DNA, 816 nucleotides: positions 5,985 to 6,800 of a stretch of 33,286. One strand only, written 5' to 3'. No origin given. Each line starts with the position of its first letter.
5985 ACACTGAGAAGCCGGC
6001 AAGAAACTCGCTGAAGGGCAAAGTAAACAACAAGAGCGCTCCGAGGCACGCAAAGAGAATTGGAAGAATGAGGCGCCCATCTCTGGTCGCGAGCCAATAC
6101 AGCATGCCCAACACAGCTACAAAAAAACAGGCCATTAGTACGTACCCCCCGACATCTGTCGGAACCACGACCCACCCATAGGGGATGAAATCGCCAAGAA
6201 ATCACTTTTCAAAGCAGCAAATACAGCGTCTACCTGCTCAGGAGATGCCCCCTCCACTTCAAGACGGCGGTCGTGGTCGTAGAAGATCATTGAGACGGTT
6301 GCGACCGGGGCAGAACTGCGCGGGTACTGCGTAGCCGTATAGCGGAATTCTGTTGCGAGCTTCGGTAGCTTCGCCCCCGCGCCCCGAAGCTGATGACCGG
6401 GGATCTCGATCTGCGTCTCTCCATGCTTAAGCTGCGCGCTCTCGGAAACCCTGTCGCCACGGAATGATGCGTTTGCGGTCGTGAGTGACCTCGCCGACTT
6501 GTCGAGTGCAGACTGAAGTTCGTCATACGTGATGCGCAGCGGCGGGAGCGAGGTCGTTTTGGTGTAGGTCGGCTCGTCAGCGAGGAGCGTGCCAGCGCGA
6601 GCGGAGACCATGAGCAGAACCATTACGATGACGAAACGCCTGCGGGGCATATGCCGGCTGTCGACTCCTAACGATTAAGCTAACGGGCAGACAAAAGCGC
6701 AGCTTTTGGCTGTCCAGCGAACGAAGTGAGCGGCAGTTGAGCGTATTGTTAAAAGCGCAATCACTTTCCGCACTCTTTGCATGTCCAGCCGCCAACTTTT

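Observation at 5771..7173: Bona fide attC sites reveal a decayed chromosomal integron with uncharacterised cassettes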

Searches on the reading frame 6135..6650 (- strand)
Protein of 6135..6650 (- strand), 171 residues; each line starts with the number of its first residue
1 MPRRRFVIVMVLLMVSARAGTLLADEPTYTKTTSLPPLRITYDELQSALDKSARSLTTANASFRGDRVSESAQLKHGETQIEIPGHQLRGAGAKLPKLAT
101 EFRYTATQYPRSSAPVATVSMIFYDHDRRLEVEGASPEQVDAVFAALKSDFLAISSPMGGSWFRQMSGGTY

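Call 8: search_protein_families(library=pfam, proteins=[window:6135-6650:-], max_evalue=0.01)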
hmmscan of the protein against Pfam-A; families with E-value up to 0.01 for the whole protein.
window:6135-6650:- (171 aa): 0 families

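Call 10: find_encoding_contigs(protein=window:6135-6650:-, flank=10000, max_places=8)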
Protein window:6135-6650:- (171 aa): 2 contigs read that carry it; 1 place shown.
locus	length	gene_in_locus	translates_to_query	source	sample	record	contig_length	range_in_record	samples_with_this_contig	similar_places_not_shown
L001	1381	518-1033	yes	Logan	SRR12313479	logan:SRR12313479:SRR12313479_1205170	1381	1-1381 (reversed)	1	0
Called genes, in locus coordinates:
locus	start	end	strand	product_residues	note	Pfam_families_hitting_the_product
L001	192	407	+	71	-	-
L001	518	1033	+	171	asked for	-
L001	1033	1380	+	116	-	?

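Call 12: find_homologous_proteins(query=window:6135-6650:-, max_evalue=0.001)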
Query window:6135-6650:- (171 aa): 8 proteins with E <= 0.001 among 114 candidates.
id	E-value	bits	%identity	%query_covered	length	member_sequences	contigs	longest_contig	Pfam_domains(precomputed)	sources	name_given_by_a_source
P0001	2.3e-105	367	100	100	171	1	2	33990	-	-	-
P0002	1.6e-68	248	71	96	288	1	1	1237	-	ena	-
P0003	1.9e-59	218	65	96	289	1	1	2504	-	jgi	jgi:hypothetical protein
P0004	6.7e-52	194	64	87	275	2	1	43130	-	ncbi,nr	ncbi:MAG: hypothetical protein EXR70_10835 [Deltaproteobacteria bacterium]|nr:hypothetical protein [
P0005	1.0e-49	186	55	98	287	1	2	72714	-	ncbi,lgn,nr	ncbi:MAG TPA: hypothetical protein VHE58_01330 [Burkholderiales bacterium]|nr:hypothetical protein [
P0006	5.4e-45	171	55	98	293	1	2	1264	-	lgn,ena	-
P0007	1.7e-31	127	44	85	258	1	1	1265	-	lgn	-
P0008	4.0e-21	94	40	82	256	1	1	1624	-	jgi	jgi:hypothetical protein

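Call 13: find_encoding_contigs(protein=P0005, flank=10000, max_places=4)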
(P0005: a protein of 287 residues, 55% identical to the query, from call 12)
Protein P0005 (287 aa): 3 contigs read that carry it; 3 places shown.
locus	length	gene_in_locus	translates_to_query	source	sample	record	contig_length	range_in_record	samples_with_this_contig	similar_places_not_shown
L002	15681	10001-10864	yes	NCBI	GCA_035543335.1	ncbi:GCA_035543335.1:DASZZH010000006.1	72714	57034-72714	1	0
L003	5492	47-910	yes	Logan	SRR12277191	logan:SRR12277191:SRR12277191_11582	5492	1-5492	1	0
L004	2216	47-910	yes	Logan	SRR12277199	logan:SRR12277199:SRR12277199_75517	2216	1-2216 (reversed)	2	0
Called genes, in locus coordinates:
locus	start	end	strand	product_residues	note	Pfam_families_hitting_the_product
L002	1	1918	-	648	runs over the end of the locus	PF11992:TgpA_N, PF01841:Transglut_core, PF13559:DUF4129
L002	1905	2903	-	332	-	-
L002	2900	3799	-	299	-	PF20030:bpMoxR, PF00004:AAA, PF07726:AAA_3, PF07728:AAA_5, PF17863:AAA_lid_2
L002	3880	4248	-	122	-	PF04430:DUF498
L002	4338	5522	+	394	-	PF00155:Aminotran_1_2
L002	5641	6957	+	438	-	PF03447:NAD_binding_3, PF00742:Homoserine_dh, PF01842:ACT, PF22629:ACT_AHAS_ss (weak)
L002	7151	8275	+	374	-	PF00291:PALP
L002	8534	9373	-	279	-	PF02749:QRPTase_N, PF01729:QRPTase_C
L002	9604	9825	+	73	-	PF09360:zf-CDGSH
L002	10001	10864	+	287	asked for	-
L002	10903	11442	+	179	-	-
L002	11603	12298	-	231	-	PF00702:Hydrolase, PF13419:HAD_2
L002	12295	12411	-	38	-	PF08173:YbgT_YccB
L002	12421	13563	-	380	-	PF02322:Cyt_bd_oxida_II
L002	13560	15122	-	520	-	PF01654:Cyt_bd_oxida_I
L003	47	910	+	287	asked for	-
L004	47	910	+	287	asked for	-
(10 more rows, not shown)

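Call 14: find_encoding_contigs(protein=P0004, flank=10000, max_places=4)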
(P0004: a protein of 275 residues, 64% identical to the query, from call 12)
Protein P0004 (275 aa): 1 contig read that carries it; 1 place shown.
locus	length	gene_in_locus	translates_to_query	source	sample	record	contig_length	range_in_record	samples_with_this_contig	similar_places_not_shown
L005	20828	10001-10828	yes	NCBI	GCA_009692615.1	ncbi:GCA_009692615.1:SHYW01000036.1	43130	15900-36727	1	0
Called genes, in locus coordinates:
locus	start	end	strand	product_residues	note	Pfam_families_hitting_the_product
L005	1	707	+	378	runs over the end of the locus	PF00326:Peptidase_S9 (weak), PF12146:Hydrolase_4 (faint)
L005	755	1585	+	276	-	PF00903:Glyoxalase (weak), PF18029:Glyoxalase_6 (faint), PF00903:Glyoxalase (weak), PF22677:Ble-like_N (weak)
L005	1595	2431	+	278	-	PF13714:PEP_mutase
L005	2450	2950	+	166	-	PF01613:Flavin_Reduct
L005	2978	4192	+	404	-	PF01547:SBP_bac_1 (weak), PF13531:SBP_bac_11, PF13416:SBP_bac_8, PF13343:SBP_bac_6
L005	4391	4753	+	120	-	-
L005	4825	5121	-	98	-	-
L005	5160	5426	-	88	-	-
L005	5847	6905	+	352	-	PF13379:NMT1_2 (weak), PF09084:NMT1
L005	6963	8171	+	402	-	PF00355:Rieske, PF19301:LigXa_C (weak)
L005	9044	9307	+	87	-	PF04014:MazE_antitoxin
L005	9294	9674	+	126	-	PF01850:PIN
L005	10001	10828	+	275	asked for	-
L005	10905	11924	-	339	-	PF09084:NMT1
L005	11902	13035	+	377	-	PF13379:NMT1_2 (faint), PF09084:NMT1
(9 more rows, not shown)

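Call 36: find_encoding_contigs(protein=P0003, flank=5000, max_places=3)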
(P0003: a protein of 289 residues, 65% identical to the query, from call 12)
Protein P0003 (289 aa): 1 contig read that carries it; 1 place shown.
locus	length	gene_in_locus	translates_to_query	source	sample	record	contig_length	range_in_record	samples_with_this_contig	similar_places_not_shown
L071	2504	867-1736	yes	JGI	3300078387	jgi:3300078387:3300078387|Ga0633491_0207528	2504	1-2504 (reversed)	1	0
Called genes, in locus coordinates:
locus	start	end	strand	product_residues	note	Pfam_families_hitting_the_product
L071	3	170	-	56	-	?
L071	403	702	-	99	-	-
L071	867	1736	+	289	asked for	-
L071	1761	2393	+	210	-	PF01551:Peptidase_M23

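Call 37: find_encoding_contigs(protein=P0002, flank=5000, max_places=3)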
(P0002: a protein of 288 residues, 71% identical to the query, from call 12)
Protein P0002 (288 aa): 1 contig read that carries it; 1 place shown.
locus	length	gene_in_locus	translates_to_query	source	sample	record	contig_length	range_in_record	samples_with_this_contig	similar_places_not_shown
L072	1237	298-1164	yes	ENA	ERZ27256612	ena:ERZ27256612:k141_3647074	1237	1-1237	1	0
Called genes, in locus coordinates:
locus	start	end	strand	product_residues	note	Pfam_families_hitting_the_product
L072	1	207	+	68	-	?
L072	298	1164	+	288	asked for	-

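Call 38: find_encoding_contigs(protein=P0006, flank=5000, max_places=3)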
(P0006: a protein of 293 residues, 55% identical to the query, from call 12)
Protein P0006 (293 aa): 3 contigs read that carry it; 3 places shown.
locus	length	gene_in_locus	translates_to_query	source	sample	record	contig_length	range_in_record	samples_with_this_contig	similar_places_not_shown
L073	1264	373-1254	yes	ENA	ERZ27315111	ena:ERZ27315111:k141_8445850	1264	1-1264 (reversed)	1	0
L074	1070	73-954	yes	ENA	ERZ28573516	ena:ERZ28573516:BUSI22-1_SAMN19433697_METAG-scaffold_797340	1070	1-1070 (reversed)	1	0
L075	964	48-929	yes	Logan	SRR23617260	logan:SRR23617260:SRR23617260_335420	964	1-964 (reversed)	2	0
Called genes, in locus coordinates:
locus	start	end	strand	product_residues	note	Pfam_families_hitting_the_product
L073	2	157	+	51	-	?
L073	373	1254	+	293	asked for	-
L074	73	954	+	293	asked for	-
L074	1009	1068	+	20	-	?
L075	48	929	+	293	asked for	-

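Call 45: search_protein_families(library=phrogs, proteins=[P0002], max_evalue=0.1)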
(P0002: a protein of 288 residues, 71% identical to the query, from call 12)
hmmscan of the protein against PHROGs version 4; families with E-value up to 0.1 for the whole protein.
P0002 (288 aa): 0 families

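Call 46: search_protein_families(library=padloc, proteins=[P0002], max_evalue=0.1)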
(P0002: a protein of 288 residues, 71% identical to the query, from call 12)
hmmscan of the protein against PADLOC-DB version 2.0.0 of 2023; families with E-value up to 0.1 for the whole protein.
P0002 (288 aa): 0 families

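Call 47: search_protein_families(library=ncbifam, proteins=[P0002], max_evalue=0.01)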
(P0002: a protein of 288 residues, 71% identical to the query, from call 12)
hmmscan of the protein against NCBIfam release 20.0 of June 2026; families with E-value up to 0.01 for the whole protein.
P0002 (288 aa): 0 families

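Call 57: search_protein_families(library=pfam, proteins=[P0002], max_evalue=0.01)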
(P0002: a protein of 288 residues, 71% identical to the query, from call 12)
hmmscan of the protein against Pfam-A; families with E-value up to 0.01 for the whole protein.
P0002 (288 aa): 0 families

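Call 60: find_homologous_proteins(query=A6, max_evalue=0.001)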
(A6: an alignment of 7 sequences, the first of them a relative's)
Query A6 (7 sequences) (288 aa, profile of the alignment): 60 proteins with E <= 0.001 among 8000 candidates.
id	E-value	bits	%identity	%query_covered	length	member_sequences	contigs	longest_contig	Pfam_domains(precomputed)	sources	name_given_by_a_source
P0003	1.2e-141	489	59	100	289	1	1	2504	-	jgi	jgi:hypothetical protein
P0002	1.0e-138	479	100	100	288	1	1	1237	-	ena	-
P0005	1.1e-136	473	56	99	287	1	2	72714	-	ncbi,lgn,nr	ncbi:MAG TPA: hypothetical protein VHE58_01330 [Burkholderiales bacterium]|nr:hypothetical protein [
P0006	1.7e-135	469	56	100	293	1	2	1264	-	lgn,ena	-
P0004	3.6e-133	461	56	94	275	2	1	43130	-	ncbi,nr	ncbi:MAG: hypothetical protein EXR70_10835 [Deltaproteobacteria bacterium]|nr:hypothetical protein [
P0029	1.2e-126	440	59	92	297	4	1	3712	-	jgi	jgi:hypothetical protein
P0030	5.2e-122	425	55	95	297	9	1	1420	-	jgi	-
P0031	3.2e-121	422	56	92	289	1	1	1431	-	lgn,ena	-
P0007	1.1e-117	410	47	80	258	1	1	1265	-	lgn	-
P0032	1.5e-113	397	53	97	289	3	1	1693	-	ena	-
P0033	7.8e-112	391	54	92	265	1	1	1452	-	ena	-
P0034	2.8e-107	376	43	97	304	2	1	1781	-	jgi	jgi:hypothetical protein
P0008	2.0e-103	364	35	80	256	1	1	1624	-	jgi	jgi:hypothetical protein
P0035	4.5e-101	356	34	90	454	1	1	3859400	-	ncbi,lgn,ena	-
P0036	1.9e-91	324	48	91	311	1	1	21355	-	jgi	jgi:hypothetical protein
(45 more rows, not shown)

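Call 70: predict_structure(alignment_id=A7)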
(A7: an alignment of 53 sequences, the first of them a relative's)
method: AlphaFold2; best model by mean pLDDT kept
length: 288 residues; sequences in the alignment: 53
mean_pLDDT: 88.1   pTM: 0.74
mean pLDDT of the five models: 88.1, 87.6, 85.5, 85.3, 84.0
residues with pLDDT >= 90: 189; 70-90: 60; 50-70: 39; < 50: 0
segments of 3 or more residues with pLDDT < 50: none
pLDDT, mean of each block of 10 residues (from residue 1): 90 89 81 96 96 97 91 96 95 93 96 94 97 98 98 93 93 95 96 92 93 89 75 71 79 79 62 61 65
secondary structure, 60 per line:
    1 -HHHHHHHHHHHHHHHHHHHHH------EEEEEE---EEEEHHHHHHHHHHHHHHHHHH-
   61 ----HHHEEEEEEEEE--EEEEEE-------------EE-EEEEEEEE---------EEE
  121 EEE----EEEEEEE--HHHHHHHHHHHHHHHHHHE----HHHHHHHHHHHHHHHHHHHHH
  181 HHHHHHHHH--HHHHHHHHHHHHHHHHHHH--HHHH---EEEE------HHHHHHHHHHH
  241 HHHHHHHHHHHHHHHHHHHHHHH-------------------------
elements in order: H2-22 E29-34 E38-41 H42-59 E68-76 E79-84 E101-108 E118-123 E128-134 H137-154 H160-189 H192-210 H213-216 E220-223 H230-263

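Call 73: fold_search(model_id=the predicted structure, library=pdb)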
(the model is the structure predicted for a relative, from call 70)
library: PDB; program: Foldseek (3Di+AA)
matches with E <= 10: 490; with E <= 0.001: 0
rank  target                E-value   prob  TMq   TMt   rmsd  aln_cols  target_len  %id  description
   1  9v9n_A                1.2e-03  1.00  0.26  0.11   6.2       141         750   16  Cryo-EM structure of KICSTOR CCC complex (state 5) (released 2025-11-12)
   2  9o5a_D                3.3e-03  0.98  0.27  0.04  13.4       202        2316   13  The KICSTOR-GATOR1 complex (released 2026-02-18)
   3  6u9j_B                1.0e-02  0.54  0.16  0.24   8.7       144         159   10  Crystal structure of ChuX (released 2020-09-09)
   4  7amv_K                1.3e-02  0.11  0.10  0.05  19.6       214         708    8  Atomic structure of the poxvirus transcription pre-initiation complex in the initially melted state (released 2021-10-06)
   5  6v8l_B                1.9e-02  0.38  0.15  0.24  13.4       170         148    9  Crystal structure of Ara h 8.0201 (released 2020-12-16)
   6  6u9j_A                2.6e-02  0.44  0.17  0.25   8.4       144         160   10  Crystal structure of ChuX (released 2020-09-09)
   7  9ix8_C                4.2e-02  0.97  0.21  0.15   7.7       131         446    8  Crystallization and structural characterization of phosphopentomutase from the hyperthermophilic archaeon Thermococcus (released 2024-12-18)
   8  5nvm_C                4.4e-02  0.60  0.16  0.26  10.1       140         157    8  Crystal structure of the human 4EHP-GIGYF2 complex lacking the auxiliary sequences (released 2017-07-26)
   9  5nvl_A                4.7e-02  0.57  0.17  0.26   8.9       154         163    8  Crystal structure of the human 4EHP-GIGYF2 complex (released 2017-07-26)
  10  7nhr_B                4.7e-02  0.28  0.23  0.13  33.3       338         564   13  Putative transmembrane protein Wzc K540M C1 (released 2021-08-25)
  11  4uec_A                5.6e-02  0.51  0.17  0.25   7.5       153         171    7  Complex of D. melanogaster eIF4E with eIF4G and cap analog (released 2015-02-25)
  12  9el0_A                5.6e-02  0.18  0.19  0.14  23.0       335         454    9  ML2-SA1 bound TRPML2 in a pre-open state (released 2025-06-18)
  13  9exo_B                5.9e-02  0.21  0.21  0.12  29.9       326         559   12  Wzc-K540M-2YE MgADP C1 (released 2025-04-23)
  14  1d8h_A                5.9e-02  0.13  0.13  0.13  14.2       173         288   13  X-RAY CRYSTAL STRUCTURE OF YEAST RNA TRIPHOSPHATASE IN COMPLEX WITH SULFATE AND MANGANESE IONS. (released 1999-11-29)
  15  5nvk_C                6.7e-02  0.60  0.17  0.26   8.5       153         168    7  Crystal structure of the human 4EHP-GIGYF1 complex (released 2017-07-26)
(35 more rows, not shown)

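Call 77: fold_search(model_id=the predicted structure, library=viral)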
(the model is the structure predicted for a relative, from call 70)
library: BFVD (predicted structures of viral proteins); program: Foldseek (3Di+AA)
matches with E <= 10: 263; with E <= 0.001: 0
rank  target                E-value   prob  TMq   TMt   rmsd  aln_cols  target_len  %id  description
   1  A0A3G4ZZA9            6.2e-03  0.57  0.15  0.19  15.6       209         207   11  Uncharacterized protein [Faunusvirus sp.]
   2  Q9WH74                1.5e-02  0.60  0.18  0.16  12.5       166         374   11  Uncharacterized protein (Fragment) [African swine fever virus]
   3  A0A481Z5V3            1.6e-02  0.57  0.20  0.14  13.4       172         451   13  Uncharacterized protein [Pithovirus LCPAC202]
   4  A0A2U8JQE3            2.1e-02  0.13  0.11  0.14  19.2       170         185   12  Uncharacterized protein [Perth betaflexivirus 1]
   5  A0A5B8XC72            7.4e-02  0.35  0.19  0.12  10.4       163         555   10  G1340L [African swine fever virus]
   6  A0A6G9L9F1            7.9e-02  0.15  0.12  0.15  14.7       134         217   10  PolIII beta-like processivity factor [Bacillus phage vB_BcM_Sam46]
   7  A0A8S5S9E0            8.4e-02  0.57  0.19  0.44   6.9       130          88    9  HPr domain-containing protein [Phage sp. ctGns7]
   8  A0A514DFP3            8.4e-02  0.23  0.14  0.25  15.2       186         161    8  (no name in the UniProt tables at hand)
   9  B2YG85                1.0e-01  0.23  0.18  0.24  15.2       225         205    8  Ac81-like protein [Musca hytrovirus(isolate Musca domestica/United States/Boucias/-)]
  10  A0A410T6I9            1.3e-01  0.69  0.20  0.16   9.0       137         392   17  (no name in the UniProt tables at hand)
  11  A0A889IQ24            1.6e-01  0.11  0.11  0.22  15.7       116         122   15  (no name in the UniProt tables at hand)
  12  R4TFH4                2.0e-01  0.09  0.16  0.14  24.4       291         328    8  (no name in the UniProt tables at hand)
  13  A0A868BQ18            2.6e-01  0.11  0.14  0.13  11.0       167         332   10  (no name in the UniProt tables at hand)
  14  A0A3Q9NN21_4          2.9e-01  0.09  0.16  0.06  21.4       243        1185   11  (no name in the UniProt tables at hand)
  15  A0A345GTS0            2.9e-01  0.07  0.09  0.17  12.8        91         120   19  Uncharacterized protein [Streptomyces phage Annadreamy]
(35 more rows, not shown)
